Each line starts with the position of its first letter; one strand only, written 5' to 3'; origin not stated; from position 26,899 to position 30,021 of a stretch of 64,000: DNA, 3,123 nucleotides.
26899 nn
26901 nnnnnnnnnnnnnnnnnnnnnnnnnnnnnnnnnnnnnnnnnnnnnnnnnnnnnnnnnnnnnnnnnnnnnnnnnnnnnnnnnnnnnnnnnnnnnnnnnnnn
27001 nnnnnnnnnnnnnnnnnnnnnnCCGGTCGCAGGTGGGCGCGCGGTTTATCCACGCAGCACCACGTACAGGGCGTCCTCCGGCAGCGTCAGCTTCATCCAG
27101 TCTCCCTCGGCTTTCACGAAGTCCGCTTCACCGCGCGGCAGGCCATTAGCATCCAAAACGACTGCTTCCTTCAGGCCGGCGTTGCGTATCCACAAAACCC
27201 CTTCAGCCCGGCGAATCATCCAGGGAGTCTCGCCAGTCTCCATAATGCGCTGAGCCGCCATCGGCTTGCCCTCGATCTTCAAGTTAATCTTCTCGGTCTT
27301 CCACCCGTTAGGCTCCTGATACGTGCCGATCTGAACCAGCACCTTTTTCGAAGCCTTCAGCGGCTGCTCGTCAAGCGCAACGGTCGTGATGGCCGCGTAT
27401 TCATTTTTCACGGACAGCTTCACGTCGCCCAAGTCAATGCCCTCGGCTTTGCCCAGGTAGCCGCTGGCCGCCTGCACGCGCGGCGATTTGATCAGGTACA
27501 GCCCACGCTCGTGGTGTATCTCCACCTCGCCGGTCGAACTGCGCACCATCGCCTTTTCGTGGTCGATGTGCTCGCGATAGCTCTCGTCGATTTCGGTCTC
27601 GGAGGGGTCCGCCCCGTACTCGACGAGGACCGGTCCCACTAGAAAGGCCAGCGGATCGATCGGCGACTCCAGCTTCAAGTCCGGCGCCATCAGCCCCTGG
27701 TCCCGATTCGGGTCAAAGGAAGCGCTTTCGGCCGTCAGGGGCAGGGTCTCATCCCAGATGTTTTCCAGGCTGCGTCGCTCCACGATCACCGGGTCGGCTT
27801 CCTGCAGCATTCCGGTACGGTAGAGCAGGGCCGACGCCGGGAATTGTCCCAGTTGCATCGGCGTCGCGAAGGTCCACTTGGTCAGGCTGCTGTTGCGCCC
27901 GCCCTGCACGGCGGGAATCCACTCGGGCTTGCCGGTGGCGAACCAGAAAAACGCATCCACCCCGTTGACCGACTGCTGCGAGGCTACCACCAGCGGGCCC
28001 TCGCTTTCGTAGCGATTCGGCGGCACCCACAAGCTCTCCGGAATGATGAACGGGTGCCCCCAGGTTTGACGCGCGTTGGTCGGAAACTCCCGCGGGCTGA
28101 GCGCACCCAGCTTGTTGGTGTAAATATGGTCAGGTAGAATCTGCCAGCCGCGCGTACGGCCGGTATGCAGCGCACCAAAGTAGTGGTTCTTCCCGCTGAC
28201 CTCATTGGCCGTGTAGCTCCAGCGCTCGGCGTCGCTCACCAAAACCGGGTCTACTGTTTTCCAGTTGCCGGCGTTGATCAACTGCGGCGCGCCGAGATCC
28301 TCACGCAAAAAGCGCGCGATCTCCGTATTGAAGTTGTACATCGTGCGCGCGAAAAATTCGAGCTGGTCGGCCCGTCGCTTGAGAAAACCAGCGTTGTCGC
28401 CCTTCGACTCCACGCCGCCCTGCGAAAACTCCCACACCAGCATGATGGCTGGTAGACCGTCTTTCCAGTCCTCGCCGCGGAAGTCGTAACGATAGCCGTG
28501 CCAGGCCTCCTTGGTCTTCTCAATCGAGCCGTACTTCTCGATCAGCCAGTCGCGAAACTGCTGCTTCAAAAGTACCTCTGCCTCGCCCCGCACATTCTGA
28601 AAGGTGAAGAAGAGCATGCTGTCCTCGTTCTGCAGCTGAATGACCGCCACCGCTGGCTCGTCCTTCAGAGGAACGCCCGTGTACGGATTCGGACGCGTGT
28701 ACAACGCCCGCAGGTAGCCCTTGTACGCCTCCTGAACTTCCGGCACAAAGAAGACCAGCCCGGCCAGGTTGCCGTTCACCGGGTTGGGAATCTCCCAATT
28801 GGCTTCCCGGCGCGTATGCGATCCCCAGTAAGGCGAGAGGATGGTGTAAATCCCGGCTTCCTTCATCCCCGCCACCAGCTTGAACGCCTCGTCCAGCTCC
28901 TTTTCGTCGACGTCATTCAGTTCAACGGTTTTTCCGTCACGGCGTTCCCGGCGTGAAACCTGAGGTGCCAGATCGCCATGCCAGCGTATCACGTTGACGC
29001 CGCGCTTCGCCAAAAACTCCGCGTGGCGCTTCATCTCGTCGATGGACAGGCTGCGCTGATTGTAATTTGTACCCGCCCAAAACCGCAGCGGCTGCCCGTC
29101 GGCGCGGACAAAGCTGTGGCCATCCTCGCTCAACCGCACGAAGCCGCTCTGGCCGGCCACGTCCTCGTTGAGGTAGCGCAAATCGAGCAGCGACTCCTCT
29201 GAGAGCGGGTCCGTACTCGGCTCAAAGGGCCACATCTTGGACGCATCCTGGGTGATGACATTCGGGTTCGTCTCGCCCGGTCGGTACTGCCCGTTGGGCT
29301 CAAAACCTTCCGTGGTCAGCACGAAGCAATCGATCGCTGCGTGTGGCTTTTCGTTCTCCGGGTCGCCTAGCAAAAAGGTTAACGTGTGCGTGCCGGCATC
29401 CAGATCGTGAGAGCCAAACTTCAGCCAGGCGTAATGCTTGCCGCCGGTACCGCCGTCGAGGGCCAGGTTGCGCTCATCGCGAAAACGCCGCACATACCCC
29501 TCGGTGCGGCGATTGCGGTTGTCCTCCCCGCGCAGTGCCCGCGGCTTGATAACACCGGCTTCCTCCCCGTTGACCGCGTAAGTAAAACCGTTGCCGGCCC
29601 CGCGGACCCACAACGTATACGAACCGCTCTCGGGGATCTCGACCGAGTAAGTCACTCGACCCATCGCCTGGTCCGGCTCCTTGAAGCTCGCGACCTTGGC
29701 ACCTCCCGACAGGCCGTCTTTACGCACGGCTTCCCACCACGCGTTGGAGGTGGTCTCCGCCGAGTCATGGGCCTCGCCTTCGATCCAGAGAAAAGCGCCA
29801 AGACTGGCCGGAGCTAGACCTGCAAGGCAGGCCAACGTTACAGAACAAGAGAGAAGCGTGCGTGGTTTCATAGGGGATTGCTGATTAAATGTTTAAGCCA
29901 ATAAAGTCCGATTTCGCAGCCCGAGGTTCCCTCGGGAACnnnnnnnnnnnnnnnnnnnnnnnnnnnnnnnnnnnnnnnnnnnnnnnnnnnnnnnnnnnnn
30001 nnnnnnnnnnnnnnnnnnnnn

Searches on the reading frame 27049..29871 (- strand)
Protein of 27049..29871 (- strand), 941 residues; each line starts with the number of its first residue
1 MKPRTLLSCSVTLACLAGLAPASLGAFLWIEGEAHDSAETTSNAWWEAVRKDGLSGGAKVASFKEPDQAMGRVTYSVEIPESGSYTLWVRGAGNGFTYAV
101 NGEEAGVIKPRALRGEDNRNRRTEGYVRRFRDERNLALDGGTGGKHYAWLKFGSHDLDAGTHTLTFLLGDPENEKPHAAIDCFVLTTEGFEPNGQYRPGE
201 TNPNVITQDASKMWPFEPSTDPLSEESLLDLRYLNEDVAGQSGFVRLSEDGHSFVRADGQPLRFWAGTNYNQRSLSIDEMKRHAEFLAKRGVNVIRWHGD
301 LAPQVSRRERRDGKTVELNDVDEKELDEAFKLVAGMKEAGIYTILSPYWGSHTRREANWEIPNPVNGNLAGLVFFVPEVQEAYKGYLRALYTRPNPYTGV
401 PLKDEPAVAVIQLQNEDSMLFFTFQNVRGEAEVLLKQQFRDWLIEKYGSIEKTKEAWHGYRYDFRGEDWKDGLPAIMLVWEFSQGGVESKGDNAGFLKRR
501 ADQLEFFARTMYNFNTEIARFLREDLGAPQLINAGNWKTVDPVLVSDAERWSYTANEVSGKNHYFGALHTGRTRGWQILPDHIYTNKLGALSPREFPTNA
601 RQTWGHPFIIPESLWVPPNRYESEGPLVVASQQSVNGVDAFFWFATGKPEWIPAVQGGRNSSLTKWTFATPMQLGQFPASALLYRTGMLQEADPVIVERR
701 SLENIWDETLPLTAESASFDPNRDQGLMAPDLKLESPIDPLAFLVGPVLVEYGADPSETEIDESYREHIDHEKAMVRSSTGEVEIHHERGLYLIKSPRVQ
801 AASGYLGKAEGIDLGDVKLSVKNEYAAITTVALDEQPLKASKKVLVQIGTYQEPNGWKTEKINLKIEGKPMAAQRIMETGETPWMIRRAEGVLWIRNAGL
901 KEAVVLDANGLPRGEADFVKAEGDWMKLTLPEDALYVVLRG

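Call 12: search_protein_families(library=pfam, proteins=[window:27049-29871:-], max_evalue=0.001)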
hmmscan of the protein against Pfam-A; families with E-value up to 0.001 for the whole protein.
window:27049-29871:- (941 aa): 0 families

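Call 52: search_solved_structures(query=window:27049-29871:-, max_evalue=1)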
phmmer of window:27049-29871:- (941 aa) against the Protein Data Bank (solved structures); distinct sequences matched with E-value up to 1: 3.
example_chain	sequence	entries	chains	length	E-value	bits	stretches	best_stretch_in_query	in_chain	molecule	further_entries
8gf3_A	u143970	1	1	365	0.00033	22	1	374-418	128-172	GH5 Mannanase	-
9m20_A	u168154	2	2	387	0.0053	18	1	373-417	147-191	mannan endo-1,4-beta-mannosidase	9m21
3tts_A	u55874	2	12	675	0.22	12.7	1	436-504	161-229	Beta-galactosidase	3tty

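Call 65: find_homologous_proteins(query=window:27049-29871:-)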
Query window:27049-29871:- (941 aa): 461 proteins with E <= 0.001 among 8000 candidates; the best 120 are listed.
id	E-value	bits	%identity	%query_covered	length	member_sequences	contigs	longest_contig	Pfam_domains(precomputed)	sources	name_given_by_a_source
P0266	0.0e+0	2168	100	99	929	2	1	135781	-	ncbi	ncbi:MAG: hypothetical protein ACFBZ8_12395 [Opitutales bacterium]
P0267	0.0e+0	1571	71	99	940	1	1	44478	-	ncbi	-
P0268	0.0e+0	1565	72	98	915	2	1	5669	-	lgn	-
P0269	0.0e+0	1514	67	99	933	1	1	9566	-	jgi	jgi:hypothetical protein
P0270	0.0e+0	1233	55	99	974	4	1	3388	-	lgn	-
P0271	0.0e+0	1214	56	99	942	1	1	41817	-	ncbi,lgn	-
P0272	0.0e+0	1211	57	98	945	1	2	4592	-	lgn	-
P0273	0.0e+0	1153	53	98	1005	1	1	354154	-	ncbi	-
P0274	0.0e+0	1132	53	100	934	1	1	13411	-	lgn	-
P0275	0.0e+0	1123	55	98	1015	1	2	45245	-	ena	-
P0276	0.0e+0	1121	54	99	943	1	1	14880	-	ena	-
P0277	0.0e+0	1087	54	97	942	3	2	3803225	-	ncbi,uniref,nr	ncbi:hypothetical protein [Phycisphaera mikurensis]|uniref:hypothetical protein n=1 Tax=Phycisphaera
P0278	0.0e+0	1084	53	99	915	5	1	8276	-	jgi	jgi:hypothetical protein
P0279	1.0e-291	989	48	99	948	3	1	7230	-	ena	-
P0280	1.8e-290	984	48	99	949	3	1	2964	-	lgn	-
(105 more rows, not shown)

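Call 82: search_solved_structures(query=A3, max_evalue=1)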
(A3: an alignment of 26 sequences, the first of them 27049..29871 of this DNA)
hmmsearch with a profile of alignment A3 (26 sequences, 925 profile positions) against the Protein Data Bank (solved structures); distinct sequences matched with E-value up to 1: 7.
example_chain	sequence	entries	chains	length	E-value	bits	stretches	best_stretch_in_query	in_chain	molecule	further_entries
8gf3_A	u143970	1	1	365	5.8e-05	24.6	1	367-410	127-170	GH5 Mannanase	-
9m20_A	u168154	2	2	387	0.00026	22.4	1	353-410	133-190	mannan endo-1,4-beta-mannosidase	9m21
1rh9_A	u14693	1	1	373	0.0025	19.2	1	318-410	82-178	endo-beta-mannanase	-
3pz9_A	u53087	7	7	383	0.0082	17.5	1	367-410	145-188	Mannan endo-1,4-beta-mannosidase. Glycosyl Hydrolase family 5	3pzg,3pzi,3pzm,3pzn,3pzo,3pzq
6tn6_A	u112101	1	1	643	0.021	16.1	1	367-410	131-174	Mannan endo-1,4-beta-mannosidase. Glycosyl Hydrolase family 5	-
3tts_A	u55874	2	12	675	0.25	12.6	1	429-481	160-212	Beta-galactosidase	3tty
5z11_A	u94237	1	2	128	0.66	11.2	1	72-122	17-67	CD8 alpha chain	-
